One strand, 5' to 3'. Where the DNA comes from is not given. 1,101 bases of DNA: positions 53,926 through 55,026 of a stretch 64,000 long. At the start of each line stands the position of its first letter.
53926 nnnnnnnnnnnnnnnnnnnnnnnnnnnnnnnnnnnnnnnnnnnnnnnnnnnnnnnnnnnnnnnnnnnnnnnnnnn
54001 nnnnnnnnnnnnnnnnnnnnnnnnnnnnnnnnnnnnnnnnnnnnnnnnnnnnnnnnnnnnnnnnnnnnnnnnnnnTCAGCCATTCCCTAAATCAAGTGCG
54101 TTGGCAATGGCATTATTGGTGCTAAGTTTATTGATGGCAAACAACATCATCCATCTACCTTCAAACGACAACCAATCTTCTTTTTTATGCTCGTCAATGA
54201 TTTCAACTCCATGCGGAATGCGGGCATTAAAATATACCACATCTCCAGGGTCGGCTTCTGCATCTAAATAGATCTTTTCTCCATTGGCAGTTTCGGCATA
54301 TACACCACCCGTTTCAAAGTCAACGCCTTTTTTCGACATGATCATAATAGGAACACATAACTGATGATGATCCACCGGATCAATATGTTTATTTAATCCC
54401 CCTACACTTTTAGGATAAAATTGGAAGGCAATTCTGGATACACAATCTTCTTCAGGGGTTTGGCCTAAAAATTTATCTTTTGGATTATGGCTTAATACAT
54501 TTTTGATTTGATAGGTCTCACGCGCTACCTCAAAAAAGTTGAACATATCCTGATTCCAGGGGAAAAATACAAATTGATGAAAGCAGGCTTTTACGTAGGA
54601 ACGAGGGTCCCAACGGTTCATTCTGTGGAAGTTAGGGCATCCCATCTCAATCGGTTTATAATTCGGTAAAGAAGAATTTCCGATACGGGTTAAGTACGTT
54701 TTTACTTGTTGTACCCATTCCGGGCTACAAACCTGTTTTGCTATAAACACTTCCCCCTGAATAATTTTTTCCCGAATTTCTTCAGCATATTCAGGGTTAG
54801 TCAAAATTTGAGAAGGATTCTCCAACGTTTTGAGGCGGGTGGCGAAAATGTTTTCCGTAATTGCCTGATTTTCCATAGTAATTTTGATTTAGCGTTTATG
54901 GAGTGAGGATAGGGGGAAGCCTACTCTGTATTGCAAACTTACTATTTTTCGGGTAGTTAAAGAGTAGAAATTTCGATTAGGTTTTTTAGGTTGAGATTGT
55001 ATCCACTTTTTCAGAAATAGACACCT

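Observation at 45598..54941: Nine-gene operon joining a polyprenyl-phosphate GT2 and a YfhO-like GT-C transferase with amino-acid-type tailoring enzymes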

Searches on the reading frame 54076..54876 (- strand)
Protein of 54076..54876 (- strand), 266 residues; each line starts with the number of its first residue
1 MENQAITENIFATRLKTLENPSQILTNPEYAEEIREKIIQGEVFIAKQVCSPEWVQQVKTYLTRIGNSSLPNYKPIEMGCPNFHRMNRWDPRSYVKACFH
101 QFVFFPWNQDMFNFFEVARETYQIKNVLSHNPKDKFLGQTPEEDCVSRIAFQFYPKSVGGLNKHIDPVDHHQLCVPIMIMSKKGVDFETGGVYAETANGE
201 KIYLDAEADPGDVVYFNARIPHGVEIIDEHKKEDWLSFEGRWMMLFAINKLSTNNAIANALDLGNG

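Call 3: search_protein_families(library=pfam, proteins=[window:54076-54876:-], max_evalue=0.01)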
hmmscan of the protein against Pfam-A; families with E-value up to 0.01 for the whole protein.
window:54076-54876:- (266 aa): 0 families

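Call 4: search_protein_families(library=ncbifam, proteins=[window:54076-54876:-], max_evalue=0.01)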
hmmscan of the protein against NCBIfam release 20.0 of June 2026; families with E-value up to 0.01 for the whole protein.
window:54076-54876:- (266 aa): 0 families

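Call 19: search_solved_structures(query=window:54076-54876:-, max_evalue=10)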
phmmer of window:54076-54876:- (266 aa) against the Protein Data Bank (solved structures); distinct sequences matched with E-value up to 10: 0.

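Call 23: search_protein_families(library=pfam, proteins=[window:54076-54876:-], max_evalue=10)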
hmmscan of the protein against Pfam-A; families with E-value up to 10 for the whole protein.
window:54076-54876:- (266 aa): 2 families
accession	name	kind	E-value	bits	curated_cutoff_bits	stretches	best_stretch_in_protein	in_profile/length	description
PF07883.17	Cupin_2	-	0.14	12.3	27.2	1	207-225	39-57/70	Cupin domain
PF02311.25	AraC_binding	-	0.26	11.5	21.1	1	208-249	45-87/135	AraC-like ligand binding domain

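Call 55: search_solved_structures(query=A2, max_evalue=10)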
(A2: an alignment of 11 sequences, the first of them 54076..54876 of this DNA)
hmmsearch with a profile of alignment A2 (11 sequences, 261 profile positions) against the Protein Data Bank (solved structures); distinct sequences matched with E-value up to 10: 5.
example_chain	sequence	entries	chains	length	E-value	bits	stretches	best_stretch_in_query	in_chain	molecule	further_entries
5xeg_A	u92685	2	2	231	0.12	14.8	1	146-234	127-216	Oxidoreductase, 2OG-Fe oxygenase family protein, putative, expressed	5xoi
8uu4_T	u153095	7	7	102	0.23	13.9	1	183-240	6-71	Large ribosomal subunit protein bL21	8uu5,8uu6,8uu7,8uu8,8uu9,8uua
9uo7_A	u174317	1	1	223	0.26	13.7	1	51-129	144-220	Cell cycle associated protein MOB1, putative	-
5vfp_Z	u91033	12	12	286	0.52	12.7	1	48-129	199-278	26S proteasome non-ATPase regulatory subunit 7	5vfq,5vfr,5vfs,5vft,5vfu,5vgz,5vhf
5cwh_A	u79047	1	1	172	2.7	10.4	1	13-67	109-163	Designed helical repeat protein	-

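Call 59: find_homologous_proteins(query=window:54076-54876:-, max_evalue=0.001)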
Query window:54076-54876:- (266 aa): 425 proteins with E <= 0.001 among 595 candidates; the best 120 are listed.
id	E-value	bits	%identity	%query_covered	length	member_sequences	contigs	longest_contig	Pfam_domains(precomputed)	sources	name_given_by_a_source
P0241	1.2e-181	620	98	100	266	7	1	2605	-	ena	-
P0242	1.1e-114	400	65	96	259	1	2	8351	-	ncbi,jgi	jgi:hypothetical protein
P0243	4.0e-113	395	63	95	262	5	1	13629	-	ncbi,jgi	jgi:hypothetical protein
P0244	2.6e-111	389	63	95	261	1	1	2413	-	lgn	-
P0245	3.9e-111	389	62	95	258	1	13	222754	-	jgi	jgi:hypothetical protein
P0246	6.6e-109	381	62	97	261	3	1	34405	-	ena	-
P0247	8.8e-109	381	61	95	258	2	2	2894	-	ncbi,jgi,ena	ncbi:MAG: hypothetical protein ACOYLH_12260 [Flavobacteriales bacterium]|jgi:hypothetical protein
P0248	3.9e-108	379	61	95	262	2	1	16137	-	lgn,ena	-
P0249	2.8e-107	376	60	96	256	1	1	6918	-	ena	-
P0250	8.3e-107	374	61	95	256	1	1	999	-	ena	-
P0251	2.5e-106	373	58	95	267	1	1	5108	-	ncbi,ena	-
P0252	4.0e-106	372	60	94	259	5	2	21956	-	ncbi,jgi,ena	jgi:hypothetical protein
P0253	1.6e-105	370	59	95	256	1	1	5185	-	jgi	jgi:hypothetical protein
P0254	2.3e-105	370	61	95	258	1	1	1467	-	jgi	jgi:hypothetical protein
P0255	6.8e-104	365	59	94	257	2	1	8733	-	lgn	-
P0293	2.7e-98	347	56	95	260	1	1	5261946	-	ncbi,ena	-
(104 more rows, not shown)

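Call 60: find_encoding_contigs(protein=P0293, flank=10000, max_places=1)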
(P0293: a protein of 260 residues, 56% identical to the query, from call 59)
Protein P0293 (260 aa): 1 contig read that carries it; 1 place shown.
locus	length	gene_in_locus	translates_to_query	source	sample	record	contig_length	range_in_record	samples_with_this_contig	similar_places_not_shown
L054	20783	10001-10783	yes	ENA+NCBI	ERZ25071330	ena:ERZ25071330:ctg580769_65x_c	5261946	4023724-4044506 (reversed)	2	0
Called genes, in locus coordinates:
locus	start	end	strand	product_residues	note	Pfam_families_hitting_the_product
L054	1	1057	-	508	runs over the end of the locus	-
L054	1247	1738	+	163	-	PF03734:YkuD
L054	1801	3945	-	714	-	PF00884:Sulfatase, PF16347:SGSH_C, PF06439:3keto-disac_hyd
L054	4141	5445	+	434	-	PF03279:Lip_A_acyltrans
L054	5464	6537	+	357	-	PF00534:Glycos_transf_1 (faint), PF13692:Glyco_trans_1_4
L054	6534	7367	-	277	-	-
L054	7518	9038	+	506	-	-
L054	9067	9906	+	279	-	PF13489:Methyltransf_23, PF08241:Methyltransf_11 (weak)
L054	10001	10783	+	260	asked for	-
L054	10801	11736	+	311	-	PF00535:Glycos_transf_2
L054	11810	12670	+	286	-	PF04041:Glyco_hydro_130 (faint)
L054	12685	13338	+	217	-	PF08241:Methyltransf_11 (weak), PF08242:Methyltransf_12 (weak), PF13649:Methyltransf_25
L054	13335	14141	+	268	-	-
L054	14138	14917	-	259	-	-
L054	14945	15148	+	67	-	-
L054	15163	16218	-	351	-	PF00682:HMGL-like, PF07836:DmpG_comm (faint)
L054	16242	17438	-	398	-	PF01071:GARS_A (weak), PF02655:ATP-grasp_3, PF02786:CPSase_L_D2, PF02222:ATP-grasp, PF07478:Dala_Dala_lig_C, PF13535:ATP-grasp_4, PF18603:LAL_C2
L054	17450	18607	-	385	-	PF01041:DegT_DnrJ_EryC1, PF00155:Aminotran_1_2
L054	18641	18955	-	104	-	-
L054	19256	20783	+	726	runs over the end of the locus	-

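Call 67: predict_structure(alignment_id=A5)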
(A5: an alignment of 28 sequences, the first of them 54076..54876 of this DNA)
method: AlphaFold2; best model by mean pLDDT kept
length: 266 residues; sequences in the alignment: 28
mean_pLDDT: 91.5   pTM: 0.90
mean pLDDT of the five models: 91.5, 90.9, 89.8, 89.0, 88.4
residues with pLDDT >= 90: 210; 70-90: 40; 50-70: 9; < 50: 7
segments of 3 or more residues with pLDDT < 50: 1-6
pLDDT, mean of each block of 10 residues (from residue 1): 58 96 98 97 98 98 92 88 82 71 95 96 97 95 95 94 89 93 97 97 98 97 96 92 95 86 74
secondary structure, 60 per line:
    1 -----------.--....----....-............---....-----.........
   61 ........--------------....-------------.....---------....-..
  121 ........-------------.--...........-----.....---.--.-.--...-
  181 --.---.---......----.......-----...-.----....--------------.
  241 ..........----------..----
elements in order: E15-18 H23-26 H28-39 E43-46 H52-68 E83-86 E100-104 H114-117 H119-128 E145-155 E161-165 E177-179 E191-196 E201-203 H204-207 E213-215 E222-225 E240-250

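Call 69: fold_search(model_id=the predicted structure, library=pdb)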
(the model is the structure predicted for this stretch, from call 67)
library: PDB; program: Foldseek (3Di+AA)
matches with E <= 10: 852; with E <= 0.001: 341
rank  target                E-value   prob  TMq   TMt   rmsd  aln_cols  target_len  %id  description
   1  5zm4_C                3.7e-08  1.00  0.43  0.40   8.0       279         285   12  Fe(II)/(alpha)ketoglutarate-dependent dioxygenase AndA with preandiloid C (released 2018-07-18)
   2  5zm4_B                4.1e-08  1.00  0.43  0.41   8.1       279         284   12  Fe(II)/(alpha)ketoglutarate-dependent dioxygenase AndA with preandiloid C (released 2018-07-18)
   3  7vbq_A                5.6e-08  1.00  0.38  0.37  11.1       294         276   14  Heterodimer structure of Fe(II)/(alpha)ketoglutarate-dependent dioxygenase TlxIJ (released 2022-04-20)
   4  5zm3_C                6.3e-08  1.00  0.41  0.39   8.8       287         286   12  Fe(II)/(alpha)ketoglutarate-dependent dioxygenase AndA with preandiloid B (released 2018-07-18)
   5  5zm3_A                6.7e-08  1.00  0.44  0.42   7.6       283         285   13  Fe(II)/(alpha)ketoglutarate-dependent dioxygenase AndA with preandiloid B (released 2018-07-18)
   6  1w2o                  1.6e-07  1.00  0.53  0.51   7.8       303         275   10  Deacetoxycephalosporin C synthase (with a N-terminal his-tag) in complex with Fe(II) and deacetoxycephalosporin C (released 2004-09-30)
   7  5zm3_B                1.8e-07  1.00  0.40  0.37   9.3       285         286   13  Fe(II)/(alpha)ketoglutarate-dependent dioxygenase AndA with preandiloid B (released 2018-07-18)
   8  9uab_A                2.8e-07  1.00  0.45  0.40   9.4       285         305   13  Crystal structure of the OkaE-M64A mutant with coblat(II) (released 2026-03-11)
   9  9uaf_A                2.8e-07  1.00  0.42  0.38   9.8       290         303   13  Crystal structure of the OkaE-M71A mutant with a-ketoglutarate (released 2026-03-11)
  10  9m2l_B                3.3e-07  1.00  0.45  0.40   9.2       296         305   11  Crystal structure of okaE in complex with a-ketoglutarate and okaramine A at 2.5 angstroms resolution. (released 2026-03-04)
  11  9uag_B                3.3e-07  1.00  0.44  0.40   9.5       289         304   12  Crystal structure of the OkaE-M71A mutant with a-ketoglutarate and okaramine A (released 2026-03-11)
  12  6zam                  4.2e-07  1.00  0.53  0.45   8.3       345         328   10  Fluorine labeled IPNS S55C in complex with Fe and ACV under anaerobic conditions. (released 2021-06-09)
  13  9hwf                  4.5e-07  1.00  0.53  0.44   8.6       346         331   10  Isopenicillin N synthase N252E variant in complex with Fe and IPN after O2 exposure (released 2026-01-14)
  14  1w2n                  4.8e-07  1.00  0.49  0.48   8.0       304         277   10  Deacetoxycephalosporin C synthase (with a N-terminal his-tag) in complex with Fe(II) and ampicillin (released 2004-09-30)
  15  7psw                  5.1e-07  1.00  0.52  0.44   8.3       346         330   11  Spin labeled IPNS S55C variant in complex with Fe and ACV under anaerobic conditions (released 2022-07-20)
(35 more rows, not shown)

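Call 74: search_protein_families(library=pfam, proteins=[L054:13335-14141:+, L054:14138-14917:-, L054:18641-18955:-, L054:7518-9038:+], max_evalue=0.1)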
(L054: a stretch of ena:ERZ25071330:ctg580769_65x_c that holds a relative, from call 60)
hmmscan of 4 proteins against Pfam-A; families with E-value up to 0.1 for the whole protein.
L054:13335-14141:+ (268 aa): 0 families

L054:14138-14917:- (259 aa): 1 family
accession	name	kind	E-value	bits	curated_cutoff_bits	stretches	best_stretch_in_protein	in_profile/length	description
PF13241.12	NAD_binding_7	-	0.051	14.6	22.1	0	52-93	7-50/104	Putative NAD(P)-binding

L054:18641-18955:- (104 aa): 2 families
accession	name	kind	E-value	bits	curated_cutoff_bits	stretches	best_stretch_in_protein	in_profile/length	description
PF00892.27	EamA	-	7.7e-05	23.4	28.2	1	31-103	61-134/135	EamA-like transporter family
PF10639.15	TMEM234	-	0.00017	22.1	30.1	1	23-102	33-112/113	Putative transmembrane family 234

L054:7518-9038:+ (506 aa): 2 families
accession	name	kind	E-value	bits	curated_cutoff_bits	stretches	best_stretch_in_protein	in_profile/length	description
PF04020.18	Phage_holin_4_2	-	0.02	15.9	28.8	1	61-114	51-101/105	Mycobacterial 4 TMS phage holin, superfamily IV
PF07681.17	DoxX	-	0.063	14.3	23.6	1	23-90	5-77/85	DoxX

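Call 83: search_protein_families(library=ncbifam, proteins=[L054:7518-9038:+], max_evalue=1)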
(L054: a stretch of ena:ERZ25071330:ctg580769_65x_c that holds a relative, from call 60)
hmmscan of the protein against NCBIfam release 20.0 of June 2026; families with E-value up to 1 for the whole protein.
L054:7518-9038:+ (506 aa): 0 families

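Call 89: find_related_loci(query=A5, collection=metagenome_contigs, flank=10000)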
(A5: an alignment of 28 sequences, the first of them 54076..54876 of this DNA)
Query A5 (266 aa) in metagenome_contigs; peptide patterns used: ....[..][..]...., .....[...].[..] (x = any residue, [..] = any of these).
501 stretches matched a pattern; 143 encode a relative of the query (tblastn E <= 1e-3); the best 80 are kept; 80 distinct loci.
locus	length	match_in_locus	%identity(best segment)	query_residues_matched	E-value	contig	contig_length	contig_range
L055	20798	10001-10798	98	1-266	0e+0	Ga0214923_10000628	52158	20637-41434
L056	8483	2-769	65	10-265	3e-119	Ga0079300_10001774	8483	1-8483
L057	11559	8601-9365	61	9-263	4e-108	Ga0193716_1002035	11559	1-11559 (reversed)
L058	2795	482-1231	58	14-263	2e-111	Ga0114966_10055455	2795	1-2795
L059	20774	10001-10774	57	6-263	2e-105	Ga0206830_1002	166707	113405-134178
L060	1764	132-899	58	10-265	5e-111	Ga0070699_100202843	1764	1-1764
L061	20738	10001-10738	60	18-263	3e-103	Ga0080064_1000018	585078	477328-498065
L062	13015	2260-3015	55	12-263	7e-103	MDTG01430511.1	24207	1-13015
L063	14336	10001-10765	56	10-264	2e-102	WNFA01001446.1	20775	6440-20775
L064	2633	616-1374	57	10-263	1e-105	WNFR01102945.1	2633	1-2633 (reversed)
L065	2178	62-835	54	6-263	1e-106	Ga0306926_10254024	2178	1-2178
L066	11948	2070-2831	55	10-263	1e-101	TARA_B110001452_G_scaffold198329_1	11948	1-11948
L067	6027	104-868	55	10-264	2e-101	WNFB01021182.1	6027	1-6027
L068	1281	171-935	56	9-263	7e-109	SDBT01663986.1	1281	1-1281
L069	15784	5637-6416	55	13-263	6e-99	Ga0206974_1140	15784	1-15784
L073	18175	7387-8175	54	1-263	1e-98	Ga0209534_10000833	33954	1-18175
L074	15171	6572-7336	53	10-264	9e-98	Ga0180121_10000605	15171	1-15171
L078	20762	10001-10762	54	10-263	2e-95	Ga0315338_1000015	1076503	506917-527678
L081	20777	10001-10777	50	5-263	3e-94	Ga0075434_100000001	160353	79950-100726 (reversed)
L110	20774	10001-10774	48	6-263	6e-90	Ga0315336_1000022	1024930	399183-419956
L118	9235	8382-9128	49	15-263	2e-88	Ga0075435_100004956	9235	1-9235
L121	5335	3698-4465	48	8-263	5e-88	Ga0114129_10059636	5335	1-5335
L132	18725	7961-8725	49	10-263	2e-84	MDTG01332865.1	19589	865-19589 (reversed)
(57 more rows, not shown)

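Call 93: search_protein_families(library=pfam, proteins=[L074:11593-13023:+, L132:12890-14836:+, L073:2418-3974:+, L078:11485-13722:+, L081:1384-3450:+, L118:6382-8346:+, L118:761-3160:+, L063:103-1797:+, L110:15445-16818:+, L121:1827-3605:+], max_evalue=0.1)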
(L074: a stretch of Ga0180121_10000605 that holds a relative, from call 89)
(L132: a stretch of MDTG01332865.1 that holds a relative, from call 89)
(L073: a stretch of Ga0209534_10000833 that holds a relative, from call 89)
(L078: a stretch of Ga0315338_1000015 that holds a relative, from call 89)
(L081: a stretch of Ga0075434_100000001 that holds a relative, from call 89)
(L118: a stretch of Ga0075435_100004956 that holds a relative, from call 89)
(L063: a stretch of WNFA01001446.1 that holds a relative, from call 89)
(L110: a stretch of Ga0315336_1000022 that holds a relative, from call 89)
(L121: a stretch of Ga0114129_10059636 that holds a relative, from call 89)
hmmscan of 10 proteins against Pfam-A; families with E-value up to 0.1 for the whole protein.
L074:11593-13023:+ (476 aa): 0 families

L132:12890-14836:+ (648 aa): 0 families

L073:2418-3974:+ (518 aa): 1 family
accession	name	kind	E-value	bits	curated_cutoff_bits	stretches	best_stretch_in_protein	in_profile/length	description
PF04932.20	Wzy_C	-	9e-10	39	31.7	1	373-456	74-149/149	O-Antigen ligase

L078:11485-13722:+ (745 aa): 0 families

L081:1384-3450:+ (688 aa): 1 family
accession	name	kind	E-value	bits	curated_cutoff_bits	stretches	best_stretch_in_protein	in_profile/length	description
PF03958.22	Secretin_N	-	0.079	13.6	28.2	0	61-95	26-60/69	Bacterial type II/III secretion system short domain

L118:6382-8346:+ (654 aa): 0 families

L118:761-3160:+ (799 aa): 0 families

L063:103-1797:+ (564 aa): 0 families

L110:15445-16818:+ (457 aa): 1 family
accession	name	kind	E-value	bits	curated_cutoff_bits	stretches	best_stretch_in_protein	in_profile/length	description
PF00909.26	Ammonium_transp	-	2.7e-113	379.1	23.2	1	46-455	1-399/399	Ammonium Transporter Family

L121:1827-3605:+ (592 aa): 0 families
